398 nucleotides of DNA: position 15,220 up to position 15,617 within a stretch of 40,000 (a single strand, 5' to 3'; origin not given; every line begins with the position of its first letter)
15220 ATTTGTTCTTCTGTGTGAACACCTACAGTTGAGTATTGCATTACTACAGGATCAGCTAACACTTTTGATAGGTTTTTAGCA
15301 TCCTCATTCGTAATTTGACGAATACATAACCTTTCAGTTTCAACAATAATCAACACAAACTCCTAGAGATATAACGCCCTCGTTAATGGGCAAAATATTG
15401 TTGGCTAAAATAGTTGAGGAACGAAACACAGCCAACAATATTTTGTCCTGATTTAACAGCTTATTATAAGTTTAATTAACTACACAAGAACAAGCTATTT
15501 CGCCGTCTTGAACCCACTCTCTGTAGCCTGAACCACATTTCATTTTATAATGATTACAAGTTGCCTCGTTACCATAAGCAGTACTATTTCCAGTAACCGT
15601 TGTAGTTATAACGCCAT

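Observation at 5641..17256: Complete SOS-controlled chromosomal integron with about 19 cassettes and a homogeneous attC family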

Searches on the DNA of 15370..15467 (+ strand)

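Call 30: build_rna_model(alignment_id=A3, structure=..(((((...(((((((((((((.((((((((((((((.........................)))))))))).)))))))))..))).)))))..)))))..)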
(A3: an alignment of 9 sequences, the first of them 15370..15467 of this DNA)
Model R1 built from alignment A3 (9 sequences, 103 columns); structure: as given.
model positions 98; base pairs 32; branch points 0; effective number of sequences 3.2; information 0.59 bits per position. Calibrated on 0.2 Mb of random sequence (short: E-values are rough).
structure used (alignment columns):
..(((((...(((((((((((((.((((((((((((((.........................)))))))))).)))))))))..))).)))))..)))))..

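Call 31: search_with_rna_model(model_id=R1, source=window, filters=off, max_evalue=10)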
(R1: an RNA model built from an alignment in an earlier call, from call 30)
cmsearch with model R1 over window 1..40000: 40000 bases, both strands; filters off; matches with E-value up to 10: 36.
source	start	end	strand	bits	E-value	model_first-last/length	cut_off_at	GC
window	15370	15468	+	99.5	9.5e-20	1-98/98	no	0.34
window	14114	14212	+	86.5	7.8e-17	1-98/98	no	0.34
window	14742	14842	+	82.4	6.4e-16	1-98/98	no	0.39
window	13194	13291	+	80.8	1.5e-15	1-98/98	no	0.4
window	11192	11288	+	73.3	6.9e-14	1-98/98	no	0.39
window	9080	9179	+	71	2.2e-13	1-98/98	no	0.39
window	10607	10704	+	69.6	4.6e-13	1-98/98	no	0.34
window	7803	7897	+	64.2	7.5e-12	1-98/98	no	0.31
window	9995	10088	+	59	1.1e-10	1-98/98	no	0.36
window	13574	13627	+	45.9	8.8e-08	1-98/98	no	0.41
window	15752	15840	+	44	2.4e-07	1-98/98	no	0.33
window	9625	9685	+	24.5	0.0055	1-98/98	no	0.34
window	7354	7422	+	20.5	0.041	1-98/98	no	0.29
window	15370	15468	-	20.3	0.048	1-98/98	no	0.34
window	28548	28638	+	16.8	0.29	1-98/98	no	0.27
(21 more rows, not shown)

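Call 32: search_with_rna_model(model_id=R1, sources=[L001, L002, L003, L004, L005, L006, L007, L008, L009, L010, L011, L012, L013, L014, L015, L016, L017, L018, L019, L020, L021, L022, L023, L024, L025, L026, L027, L028, L029, L030, L031, L032, L033, L034, L035, L036, L037, L038, L039, L040, L041, L042, L043, L044, L045, L046, L047, L048, L049, L050, L051, L052, L053, L054, L055, L056, L057, L058, L059, L060, L061, L062, L063, L064, L065, L066, L067, L068, L069, L070, L071, L072, L073, L074, L075, L076, L077, L078, L079, L080], max_evalue=0.001, make_alignment=true)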
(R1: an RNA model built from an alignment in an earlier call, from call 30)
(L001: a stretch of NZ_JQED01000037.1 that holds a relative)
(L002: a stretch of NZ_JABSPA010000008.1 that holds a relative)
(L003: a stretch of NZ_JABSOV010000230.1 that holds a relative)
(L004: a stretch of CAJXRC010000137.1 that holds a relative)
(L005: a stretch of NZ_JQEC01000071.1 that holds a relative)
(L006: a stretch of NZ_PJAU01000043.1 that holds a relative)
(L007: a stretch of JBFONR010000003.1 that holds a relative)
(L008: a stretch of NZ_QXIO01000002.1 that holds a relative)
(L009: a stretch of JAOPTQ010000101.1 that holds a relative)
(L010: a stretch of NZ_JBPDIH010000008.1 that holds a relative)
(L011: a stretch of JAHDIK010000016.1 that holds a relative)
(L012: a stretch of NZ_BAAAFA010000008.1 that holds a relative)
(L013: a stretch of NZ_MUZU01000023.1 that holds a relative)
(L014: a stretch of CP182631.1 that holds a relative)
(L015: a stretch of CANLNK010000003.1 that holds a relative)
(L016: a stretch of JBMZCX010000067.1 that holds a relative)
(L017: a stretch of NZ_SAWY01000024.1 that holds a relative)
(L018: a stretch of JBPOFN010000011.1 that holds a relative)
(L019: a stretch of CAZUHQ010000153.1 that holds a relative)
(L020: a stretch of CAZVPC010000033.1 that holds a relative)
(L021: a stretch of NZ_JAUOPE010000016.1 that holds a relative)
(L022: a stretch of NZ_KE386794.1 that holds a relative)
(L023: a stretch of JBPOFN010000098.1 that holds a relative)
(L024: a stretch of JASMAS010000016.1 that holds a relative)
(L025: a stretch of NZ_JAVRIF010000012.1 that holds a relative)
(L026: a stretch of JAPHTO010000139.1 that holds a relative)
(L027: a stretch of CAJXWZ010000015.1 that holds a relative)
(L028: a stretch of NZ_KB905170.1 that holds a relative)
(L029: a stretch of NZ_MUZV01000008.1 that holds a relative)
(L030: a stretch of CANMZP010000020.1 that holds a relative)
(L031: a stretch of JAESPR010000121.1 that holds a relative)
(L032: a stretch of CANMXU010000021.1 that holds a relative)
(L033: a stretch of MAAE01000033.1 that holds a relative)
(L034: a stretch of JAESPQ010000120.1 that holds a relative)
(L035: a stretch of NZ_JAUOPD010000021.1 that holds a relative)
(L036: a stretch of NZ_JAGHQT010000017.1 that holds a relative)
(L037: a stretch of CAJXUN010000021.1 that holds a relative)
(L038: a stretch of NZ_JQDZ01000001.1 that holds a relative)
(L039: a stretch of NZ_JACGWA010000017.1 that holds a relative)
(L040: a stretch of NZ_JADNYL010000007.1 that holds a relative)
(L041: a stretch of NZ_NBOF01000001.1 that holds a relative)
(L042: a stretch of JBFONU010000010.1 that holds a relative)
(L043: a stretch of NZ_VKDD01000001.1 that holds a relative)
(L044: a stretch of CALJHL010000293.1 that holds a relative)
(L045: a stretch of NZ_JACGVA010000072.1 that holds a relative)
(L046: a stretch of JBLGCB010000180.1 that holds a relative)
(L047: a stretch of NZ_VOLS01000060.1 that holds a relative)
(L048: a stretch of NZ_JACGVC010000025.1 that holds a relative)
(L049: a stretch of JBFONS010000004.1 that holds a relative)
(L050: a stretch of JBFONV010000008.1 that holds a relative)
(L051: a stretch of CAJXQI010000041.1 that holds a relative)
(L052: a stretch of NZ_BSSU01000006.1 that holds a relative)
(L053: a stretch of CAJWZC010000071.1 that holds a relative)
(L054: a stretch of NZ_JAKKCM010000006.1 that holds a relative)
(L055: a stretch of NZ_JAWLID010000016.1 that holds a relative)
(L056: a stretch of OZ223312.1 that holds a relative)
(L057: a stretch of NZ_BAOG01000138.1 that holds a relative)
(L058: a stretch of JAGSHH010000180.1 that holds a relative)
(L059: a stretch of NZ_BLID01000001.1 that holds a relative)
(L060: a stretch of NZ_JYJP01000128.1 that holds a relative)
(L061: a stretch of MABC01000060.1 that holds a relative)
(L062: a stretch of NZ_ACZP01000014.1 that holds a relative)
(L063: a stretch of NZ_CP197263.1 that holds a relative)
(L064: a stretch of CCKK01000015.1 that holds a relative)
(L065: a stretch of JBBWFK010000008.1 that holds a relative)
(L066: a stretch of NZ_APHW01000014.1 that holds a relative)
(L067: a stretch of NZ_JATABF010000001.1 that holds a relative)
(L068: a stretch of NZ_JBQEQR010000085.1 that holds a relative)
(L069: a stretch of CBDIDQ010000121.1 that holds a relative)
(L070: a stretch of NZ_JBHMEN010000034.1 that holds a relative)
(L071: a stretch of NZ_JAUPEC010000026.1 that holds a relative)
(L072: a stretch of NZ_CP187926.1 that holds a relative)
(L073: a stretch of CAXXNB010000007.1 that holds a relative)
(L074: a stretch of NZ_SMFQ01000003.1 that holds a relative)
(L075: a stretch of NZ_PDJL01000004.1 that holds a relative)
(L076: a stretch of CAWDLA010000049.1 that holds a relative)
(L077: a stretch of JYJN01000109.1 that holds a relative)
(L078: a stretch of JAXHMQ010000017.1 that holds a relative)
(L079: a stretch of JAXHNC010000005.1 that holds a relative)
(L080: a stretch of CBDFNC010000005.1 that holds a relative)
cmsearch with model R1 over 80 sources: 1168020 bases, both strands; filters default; matches with E-value up to 0.001: 303.
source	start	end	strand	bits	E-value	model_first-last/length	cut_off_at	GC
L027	661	758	+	101.7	9.2e-19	1-98/98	no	0.42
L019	960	1058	+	100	2.2e-18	1-98/98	no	0.44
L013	559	656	+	99.3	3.1e-18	1-98/98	no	0.39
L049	7637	7734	+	99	3.6e-18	1-98/98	no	0.38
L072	4086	4183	+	98.8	4e-18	1-98/98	no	0.39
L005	8059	8157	+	98.4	4.9e-18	1-98/98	no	0.38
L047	664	761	+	97.6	7.4e-18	1-98/98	no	0.42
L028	7797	7895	+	97.4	8.4e-18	1-98/98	no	0.44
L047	119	216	+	97.1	9.4e-18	1-98/98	no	0.42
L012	9417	9514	+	96.8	1.1e-17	1-98/98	no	0.36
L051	629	727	+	96.6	1.3e-17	1-98/98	no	0.48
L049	9080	9178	+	96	1.7e-17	1-98/98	no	0.44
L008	3150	3245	+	96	1.7e-17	1-98/98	no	0.34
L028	5839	5937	+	95.8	1.8e-17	1-98/98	no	0.41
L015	9344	9439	+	95.5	2.2e-17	1-98/98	no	0.33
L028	792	889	+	95.2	2.5e-17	1-98/98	no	0.41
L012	3292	3389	+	94.9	3e-17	1-98/98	no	0.38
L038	5875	5972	+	94.8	3.2e-17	1-98/98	no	0.44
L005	5131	5228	+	94.7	3.2e-17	1-98/98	no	0.39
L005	5970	6068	+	94.6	3.5e-17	1-98/98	no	0.4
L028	1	96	+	94.3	4.1e-17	1-98/98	no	0.34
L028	8703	8801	+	94.2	4.2e-17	1-98/98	no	0.38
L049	1328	1423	+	94.1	4.5e-17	1-98/98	no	0.41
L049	8671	8768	+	94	4.7e-17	1-98/98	no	0.37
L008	787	883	+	93.8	5.3e-17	1-98/98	no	0.34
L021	1125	1223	+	93.6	5.7e-17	1-98/98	no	0.43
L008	2680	2776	+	93.2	7.1e-17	1-98/98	no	0.32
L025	198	293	+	93.2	7.3e-17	1-98/98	no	0.33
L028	1165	1261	+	92.7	9.4e-17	1-98/98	no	0.37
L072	6799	6896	+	92.4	1.1e-16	1-98/98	no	0.43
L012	2429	2527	+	92.3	1.1e-16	1-98/98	no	0.42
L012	5352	5450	+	92.2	1.2e-16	1-98/98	no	0.42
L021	5023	5121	+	92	1.3e-16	1-98/98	no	0.41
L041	6544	6641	+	91.6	1.6e-16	1-98/98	no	0.36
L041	1917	2015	+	91.4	1.8e-16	1-98/98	no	0.45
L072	2018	2115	+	91.2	1.9e-16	1-98/98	no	0.38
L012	204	300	+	91.1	2e-16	1-98/98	no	0.36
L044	112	209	+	91.1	2.1e-16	1-98/98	no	0.39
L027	1024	1122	+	90.9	2.3e-16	1-98/98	no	0.41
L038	207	305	+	90.9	2.4e-16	1-98/98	no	0.44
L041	8008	8104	+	90.8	2.4e-16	1-98/98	no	0.4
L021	7284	7381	+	90.8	2.5e-16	1-98/98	no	0.37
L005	5575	5672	+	90.7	2.5e-16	1-98/98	no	0.4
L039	938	1033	+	90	3.7e-16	1-98/98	no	0.35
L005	9351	9448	+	90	3.7e-16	1-98/98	no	0.4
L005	6877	6973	+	89.1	5.8e-16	1-98/98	no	0.36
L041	7217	7312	+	89.1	5.9e-16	1-98/98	no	0.32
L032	68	167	+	88.4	8.5e-16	1-98/98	no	0.42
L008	1147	1243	+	88.2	9.2e-16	1-98/98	no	0.36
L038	6221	6318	+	88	1.1e-15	1-98/98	no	0.44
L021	3543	3642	+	87.8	1.2e-15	1-98/98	no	0.49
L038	3606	3702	+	87.7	1.2e-15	1-98/98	no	0.37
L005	6500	6599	+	87.7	1.2e-15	1-98/98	no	0.37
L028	3622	3722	+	87.7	1.2e-15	1-98/98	no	0.32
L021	2463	2559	+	87.6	1.2e-15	1-98/98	no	0.35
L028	8323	8420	+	87.6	1.3e-15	1-98/98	no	0.41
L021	7775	7871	+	87.5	1.3e-15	1-98/98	no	0.35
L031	100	198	+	87.4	1.4e-15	1-98/98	no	0.44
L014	3480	3576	+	87.4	1.4e-15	1-98/98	no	0.4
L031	1374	1471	+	87.2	1.5e-15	1-98/98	no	0.49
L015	8160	8259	+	87.1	1.6e-15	1-98/98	no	0.44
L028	6758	6854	+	87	1.7e-15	1-98/98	no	0.41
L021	4613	4713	+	86.8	1.9e-15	1-98/98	no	0.49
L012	8348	8444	+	86.8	1.9e-15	1-98/98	no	0.39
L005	8945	9039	+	86.8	1.9e-15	1-98/98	no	0.36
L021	5526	5624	+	86.6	2.1e-15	1-98/98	no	0.42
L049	6728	6825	+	86.5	2.3e-15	1-98/98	no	0.43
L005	2952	3053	+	86.4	2.3e-15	1-98/98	no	0.39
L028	9051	9151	+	86.4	2.3e-15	1-98/98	no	0.34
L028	3064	3163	+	86.3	2.5e-15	1-98/98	no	0.38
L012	1917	2015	+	86.2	2.6e-15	1-98/98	no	0.38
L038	3986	4086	+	86.2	2.6e-15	1-98/98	no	0.34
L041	5248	5345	+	86.2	2.7e-15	1-98/98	no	0.34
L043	9371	9467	+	86.1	2.7e-15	1-98/98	no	0.41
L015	8637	8737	+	86.1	2.8e-15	1-98/98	no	0.46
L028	4270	4370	+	86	2.8e-15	1-98/98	no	0.39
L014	1388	1488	+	86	2.9e-15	1-98/98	no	0.32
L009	285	381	+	85.8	3.3e-15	1-98/98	no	0.4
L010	518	614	+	85.7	3.3e-15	1-98/98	no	0.37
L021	4057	4154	+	85.7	3.3e-15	1-98/98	no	0.41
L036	6582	6682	+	85.6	3.6e-15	1-98/98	no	0.44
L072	1321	1417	+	85.5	3.6e-15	1-98/98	no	0.38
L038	3254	3352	+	85.5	3.7e-15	1-98/98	no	0.41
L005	3742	3843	+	85.5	3.7e-15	1-98/98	no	0.43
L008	1569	1662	+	85.5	3.8e-15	1-98/98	no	0.41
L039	1486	1581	+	85.4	3.9e-15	1-98/98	no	0.39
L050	113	213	+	85.2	4.4e-15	1-98/98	no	0.48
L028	402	503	+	85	4.8e-15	1-98/98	no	0.39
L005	7715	7815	+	85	4.8e-15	1-98/98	no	0.44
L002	548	644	+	85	4.8e-15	1-98/98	no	0.37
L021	3235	3331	+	84.9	5e-15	1-98/98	no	0.37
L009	776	872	+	84.9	5.1e-15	1-98/98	no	0.41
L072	9074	9170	+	84.7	5.5e-15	1-98/98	no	0.37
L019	1522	1622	+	84.3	7e-15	1-98/98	no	0.46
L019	48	147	+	84.1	7.6e-15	1-98/98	no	0.47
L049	7302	7399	+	84.1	7.8e-15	1-98/98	no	0.39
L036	4036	4131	+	84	8.2e-15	1-98/98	no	0.4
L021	2772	2871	+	84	8.2e-15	1-98/98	no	0.48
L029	8808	8904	+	83.9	8.4e-15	1-98/98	no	0.37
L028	1748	1844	+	83.6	9.9e-15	1-98/98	no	0.35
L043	8884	8980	+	83.5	1e-14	1-98/98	no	0.38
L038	971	1069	+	83.3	1.1e-14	1-98/98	no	0.4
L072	6066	6162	+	83.3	1.2e-14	1-98/98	no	0.39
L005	1976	2075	+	83.2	1.2e-14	1-98/98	no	0.41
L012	7761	7859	+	83.2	1.2e-14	1-98/98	no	0.41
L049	4271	4371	+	83.2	1.2e-14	1-98/98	no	0.43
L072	7212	7305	+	83.2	1.2e-14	1-98/98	no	0.41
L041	4913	5006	+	82.9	1.4e-14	1-98/98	no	0.43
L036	7398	7497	+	82.9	1.4e-14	1-98/98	no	0.46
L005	4228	4324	+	82.5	1.7e-14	1-98/98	no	0.38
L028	2586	2685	+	82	2.2e-14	1-98/98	no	0.4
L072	3411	3508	+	82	2.3e-14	1-98/98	no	0.45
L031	802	900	+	82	2.3e-14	1-98/98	no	0.47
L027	3108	3204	+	81.8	2.6e-14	1-98/98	no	0.3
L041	4573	4670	+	81.7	2.6e-14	1-98/98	no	0.47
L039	600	700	+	81.3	3.2e-14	1-98/98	no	0.42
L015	3559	3660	+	81.1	3.6e-14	1-98/98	no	0.45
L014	7637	7733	+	81.1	3.7e-14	1-98/98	no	0.44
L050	1063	1158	+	80.9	4.1e-14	1-98/98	no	0.4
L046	1707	1806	+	80.6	4.5e-14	1-98/98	no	0.41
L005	8615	8713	+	80.5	4.8e-14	1-98/98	no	0.42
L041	9436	9535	+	80.5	4.9e-14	1-98/98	no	0.38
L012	6522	6618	+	80.5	5e-14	1-98/98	no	0.41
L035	5109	5210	+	80.3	5.4e-14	1-98/98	no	0.47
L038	5228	5327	+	80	6.4e-14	1-98/98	no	0.46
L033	254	349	+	79.8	7e-14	1-98/98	no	0.42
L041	9047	9146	+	79.7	7.3e-14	1-98/98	no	0.39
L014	8766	8861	+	79.7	7.4e-14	1-98/98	no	0.43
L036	2789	2888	+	79.6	7.6e-14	1-98/98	no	0.5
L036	119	218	+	79.6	7.9e-14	1-98/98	no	0.5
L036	4697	4796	+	79.2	9.6e-14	1-98/98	no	0.5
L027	3434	3530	+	79.1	9.9e-14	1-98/98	no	0.32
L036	5190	5289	+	79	1.1e-13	1-98/98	no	0.47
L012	3793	3890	+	78.7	1.3e-13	1-98/98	no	0.41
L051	46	140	+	78.6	1.3e-13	1-98/98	no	0.4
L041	2467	2565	+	78.4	1.5e-13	1-98/98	no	0.35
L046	2152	2249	+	77.9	1.9e-13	1-98/98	no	0.44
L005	1538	1636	+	77.2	2.6e-13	1-98/98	no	0.37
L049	6157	6255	+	77.1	2.8e-13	1-98/98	no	0.43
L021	5931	6030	+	77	3e-13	1-98/98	no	0.43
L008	469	559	+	76.9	3.1e-13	1-98/98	no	0.4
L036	525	625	+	76.6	3.6e-13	1-98/98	no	0.46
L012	4118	4217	+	76.6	3.6e-13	1-98/98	no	0.4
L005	7335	7431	+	76.4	4e-13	1-98/98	no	0.47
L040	5391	5493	+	76.4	4.1e-13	1-98/98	no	0.48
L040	434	533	+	76.3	4.2e-13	1-98/98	no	0.44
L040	3782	3883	+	76.1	4.6e-13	1-98/98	no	0.43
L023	13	108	+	75.4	6.7e-13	1-98/98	no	0.43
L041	5711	5810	+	75.3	7e-13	1-98/98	no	0.4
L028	7377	7476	+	75.3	7.1e-13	1-98/98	no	0.47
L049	3234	3331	+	75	8.2e-13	1-98/98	no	0.4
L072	4604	4701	+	74.9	8.5e-13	1-98/98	no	0.4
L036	1836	1934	+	74.9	8.5e-13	1-98/98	no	0.42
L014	4192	4285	+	74.5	1e-12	1-98/98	no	0.4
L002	970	1059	+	74.4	1.1e-12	1-98/98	no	0.4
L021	1781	1875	+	74.4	1.1e-12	1-98/98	no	0.41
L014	4532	4625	+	74.3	1.2e-12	1-98/98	no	0.41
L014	7295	7388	+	74.3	1.2e-12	1-98/98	no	0.41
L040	2012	2112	+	74.1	1.3e-12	1-98/98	no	0.48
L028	6376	6474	+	74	1.4e-12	1-98/98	no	0.46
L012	5695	5791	+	74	1.4e-12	1-98/98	no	0.41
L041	8663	8760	+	73.4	1.9e-12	1-98/98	no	0.33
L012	7382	7479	+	73.2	2e-12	1-98/98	no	0.4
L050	639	731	+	73.1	2.2e-12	1-98/98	no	0.43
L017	330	427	+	72.4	3.2e-12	1-98/98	no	0.43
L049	1954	2051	+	72.1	3.6e-12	1-98/98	no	0.33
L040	4376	4475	+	72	3.8e-12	1-98/98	no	0.46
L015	6999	7095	+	72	3.9e-12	1-98/98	no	0.44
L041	1495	1589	+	71.9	4.2e-12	1-98/98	no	0.41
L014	2149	2244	+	71.4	5.2e-12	1-98/98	no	0.43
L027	1798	1896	+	71.4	5.3e-12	1-98/98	no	0.45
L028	5051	5149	+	71.2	5.7e-12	1-98/98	no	0.38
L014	8424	8517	+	71.2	5.9e-12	1-98/98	no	0.43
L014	3138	3231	+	71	6.3e-12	1-98/98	no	0.44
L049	5308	5397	+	70.4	8.7e-12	1-98/98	no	0.39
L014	3851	3943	+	70.1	1e-11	1-98/98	no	0.42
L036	1420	1522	+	70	1.1e-11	1-98/98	no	0.47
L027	1412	1507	+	69.8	1.2e-11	1-98/98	no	0.44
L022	459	555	+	69.8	1.2e-11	1-98/98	no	0.43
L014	1049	1141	+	69.8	1.2e-11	1-98/98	no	0.43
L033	1828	1926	+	69.6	1.3e-11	1-98/98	no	0.37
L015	6607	6709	+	69.5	1.4e-11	1-98/98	no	0.55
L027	2573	2668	+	69.5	1.4e-11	1-98/98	no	0.39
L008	3560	3658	+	69.4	1.5e-11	1-98/98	no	0.4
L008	2290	2388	+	69.2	1.6e-11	1-98/98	no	0.39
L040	4982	5081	+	68.9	1.9e-11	1-98/98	no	0.41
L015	3052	3148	+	68.9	1.9e-11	1-98/98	no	0.43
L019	478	575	+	68.7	2.1e-11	1-98/98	no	0.45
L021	402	498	+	68.6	2.2e-11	1-98/98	no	0.39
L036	3373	3472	+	68.4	2.5e-11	1-98/98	no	0.38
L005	2372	2467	+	68.4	2.5e-11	1-98/98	no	0.48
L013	99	191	+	68.2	2.7e-11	1-98/98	no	0.42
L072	5761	5857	+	68.1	2.9e-11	1-98/98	no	0.48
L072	6496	6592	+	68.1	2.9e-11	1-98/98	no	0.48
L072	163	259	+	67.9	3.2e-11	1-98/98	no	0.51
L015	5965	6066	+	67.8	3.4e-11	1-98/98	no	0.5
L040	3344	3446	+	67.7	3.5e-11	1-98/98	no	0.49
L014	9447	9539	+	67.6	3.7e-11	1-98/98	no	0.44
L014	520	612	+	67.5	3.8e-11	1-98/98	no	0.45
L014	8085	8177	+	67.5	3.8e-11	1-98/98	no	0.45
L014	5217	5308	+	67.5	3.8e-11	1-98/98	no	0.43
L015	3973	4070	+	67.4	4.2e-11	1-98/98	no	0.45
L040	906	1005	+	67.2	4.6e-11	1-98/98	no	0.48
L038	1896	1994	+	67.2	4.6e-11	1-98/98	no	0.45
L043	8396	8495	+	67.1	4.7e-11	1-98/98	no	0.43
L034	122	217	+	66.9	5.5e-11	1-98/98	no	0.48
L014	6954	7046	+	66.8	5.6e-11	1-98/98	no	0.43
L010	69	165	+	66.3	7.2e-11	1-98/98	no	0.47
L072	8164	8260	+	66.2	7.6e-11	1-98/98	no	0.49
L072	8468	8564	+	66.2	7.6e-11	1-98/98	no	0.49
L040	1444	1541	+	66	8.5e-11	1-98/98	no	0.46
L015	5088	5189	+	65.9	9e-11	1-98/98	no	0.47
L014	6408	6501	+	65.7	9.9e-11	1-98/98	no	0.45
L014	4875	4967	+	65.6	1e-10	1-98/98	no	0.44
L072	8771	8867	+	65.4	1.2e-10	1-98/98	no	0.51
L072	7559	7654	+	65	1.4e-10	1-98/98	no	0.47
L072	9463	9558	+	65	1.4e-10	1-98/98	no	0.47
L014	2607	2699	+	65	1.4e-10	1-98/98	no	0.45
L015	7377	7475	+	64.9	1.5e-10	1-98/98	no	0.48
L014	5557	5649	+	64.6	1.7e-10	1-98/98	no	0.44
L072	5365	5454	+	64.4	1.9e-10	1-98/98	no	0.37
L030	387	483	+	64.4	2e-10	1-98/98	no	0.43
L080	8280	8369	+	64.3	2e-10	1-98/98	no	0.38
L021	6950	7047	+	64.2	2.2e-10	1-98/98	no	0.43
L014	5940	6032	+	63.8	2.6e-10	1-98/98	no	0.43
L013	1008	1103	+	63.5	3e-10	1-98/98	no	0.45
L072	7861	7956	+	62.6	4.9e-10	1-98/98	no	0.48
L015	4457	4556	+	62.2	5.9e-10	1-98/98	no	0.46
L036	1048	1145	+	62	6.8e-10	1-98/98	no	0.41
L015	7714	7812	+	61.5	8.7e-10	1-98/98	no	0.42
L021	8084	8181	+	61.4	8.8e-10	1-98/98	no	0.45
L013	1350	1442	+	61.3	9.5e-10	1-98/98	no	0.44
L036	6018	6117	+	61.1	1.1e-09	1-98/98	no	0.42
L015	5481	5577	+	60.8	1.2e-09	1-98/98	no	0.45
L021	6617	6714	+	60.8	1.2e-09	1-98/98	no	0.43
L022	2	96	+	59.4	2.6e-09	3-98/98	no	0.42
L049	3850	3946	+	59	3e-09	1-98/98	no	0.35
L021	8741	8827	+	58.2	4.8e-09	1-98/98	no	0.44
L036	7070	7167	+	58.1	4.9e-09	1-98/98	no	0.45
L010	1571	1667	+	57.1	8.2e-09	1-98/98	no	0.41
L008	102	191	+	56.9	9.2e-09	1-98/98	no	0.44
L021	6284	6381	+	56.4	1.2e-08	1-98/98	no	0.45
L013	1689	1782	+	56.1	1.4e-08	1-98/98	no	0.38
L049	5785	5877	+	55.7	1.7e-08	1-98/98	no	0.46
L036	2329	2428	+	54.9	2.5e-08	1-98/98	no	0.47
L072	3108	3203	+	54.3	3.5e-08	1-98/98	no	0.46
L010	1887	1976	+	53.8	4.5e-08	1-98/98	no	0.37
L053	9486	9581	+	52.9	7.1e-08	1-98/98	no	0.34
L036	3708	3805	+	52.4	9.1e-08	1-98/98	no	0.45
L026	1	80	+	51.8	1.3e-07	17-98/98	5'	0.39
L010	1313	1402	+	51.6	1.4e-07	1-98/98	no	0.37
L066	3028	3122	+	48.3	7.5e-07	1-98/98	no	0.47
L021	8417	8517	+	48.2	8e-07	1-98/98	no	0.27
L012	1024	1124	+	47.7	1e-06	1-98/98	no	0.39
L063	1544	1638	+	47.4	1.2e-06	1-98/98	no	0.47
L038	2249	2348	+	47.4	1.2e-06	1-98/98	no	0.41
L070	74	168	+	46.8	1.7e-06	1-98/98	no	0.46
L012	2907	3006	+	46.7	1.7e-06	1-98/98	no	0.37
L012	1410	1510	+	46.4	2.1e-06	1-98/98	no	0.39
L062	2361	2426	+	46.2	2.3e-06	1-98/98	no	0.59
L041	338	436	+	46.2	2.3e-06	1-98/98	no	0.39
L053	7292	7376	+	46.1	2.3e-06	1-98/98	no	0.25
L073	4191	4312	+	44.7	4.7e-06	1-98/98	no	0.41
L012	622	722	+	44.5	5.4e-06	1-98/98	no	0.38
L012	4967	5067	+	44.2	6.3e-06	1-98/98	no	0.41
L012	9032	9132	+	43.9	7.3e-06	1-98/98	no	0.4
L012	7019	7119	+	43.4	9.3e-06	1-98/98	no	0.4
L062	4372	4467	+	43.2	1e-05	1-98/98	no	0.52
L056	9199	9325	+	41.9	2e-05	1-98/98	no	0.41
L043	7946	8039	+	41.3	2.8e-05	1-98/98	no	0.34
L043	6969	7065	+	41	3.3e-05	1-98/98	no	0.38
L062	7738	7861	+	41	3.3e-05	1-98/98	no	0.5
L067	7596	7719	+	40.8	3.7e-05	1-98/98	no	0.47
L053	6772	6855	+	40.6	4e-05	1-98/98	no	0.35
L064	159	282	+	40.3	4.6e-05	1-98/98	no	0.46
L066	9219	9342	+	40.2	4.8e-05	1-98/98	no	0.47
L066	7096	7219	+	39.9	5.7e-05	1-98/98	no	0.45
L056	3305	3430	+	39.7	6.3e-05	1-98/98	no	0.42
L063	5356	5479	+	39.5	7.2e-05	1-98/98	no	0.46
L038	1422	1532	+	39.2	8.1e-05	1-98/98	no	0.45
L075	8487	8612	+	39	9.3e-05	1-98/98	no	0.43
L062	3947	4071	+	38.8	0.0001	1-98/98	no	0.5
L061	108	207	+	38.7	0.00011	1-98/98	no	0.37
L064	829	952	+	38.6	0.00011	1-98/98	no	0.48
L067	6089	6212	+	38.4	0.00013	1-98/98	no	0.49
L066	6488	6611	+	37.9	0.00016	1-98/98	no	0.47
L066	5739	5865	+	37.8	0.00017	1-98/98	no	0.42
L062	3523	3646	+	37.7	0.00018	1-98/98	no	0.49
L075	7904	8029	+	37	0.00025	1-98/98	no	0.46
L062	5191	5315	+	36.9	0.00026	1-98/98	no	0.43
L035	1665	1721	+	36.9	0.00027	20-76/98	no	0.37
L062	4768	4891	+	36.8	0.00029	1-98/98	no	0.5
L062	2910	3034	+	36.7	0.0003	1-98/98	no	0.5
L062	1936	2060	+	36.6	0.00032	1-98/98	no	0.5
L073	6837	6962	+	36.4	0.00035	1-98/98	no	0.48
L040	2642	2711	+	36.3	0.00036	1-98/98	no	0.57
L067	4758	4881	+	36.2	0.00039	1-98/98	no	0.48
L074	2781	2850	+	36.1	0.00041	1-98/98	no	0.47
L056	7184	7310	+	35.5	0.00055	1-98/98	no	0.43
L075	4768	4894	+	35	0.00073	1-98/98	no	0.46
(3 more, lower-scoring)

Alignment A4: 150 matches aligned to the model, 129 columns, each read 5' to 3' on its own strand. Consensus structure (alignment columns), stored with it:
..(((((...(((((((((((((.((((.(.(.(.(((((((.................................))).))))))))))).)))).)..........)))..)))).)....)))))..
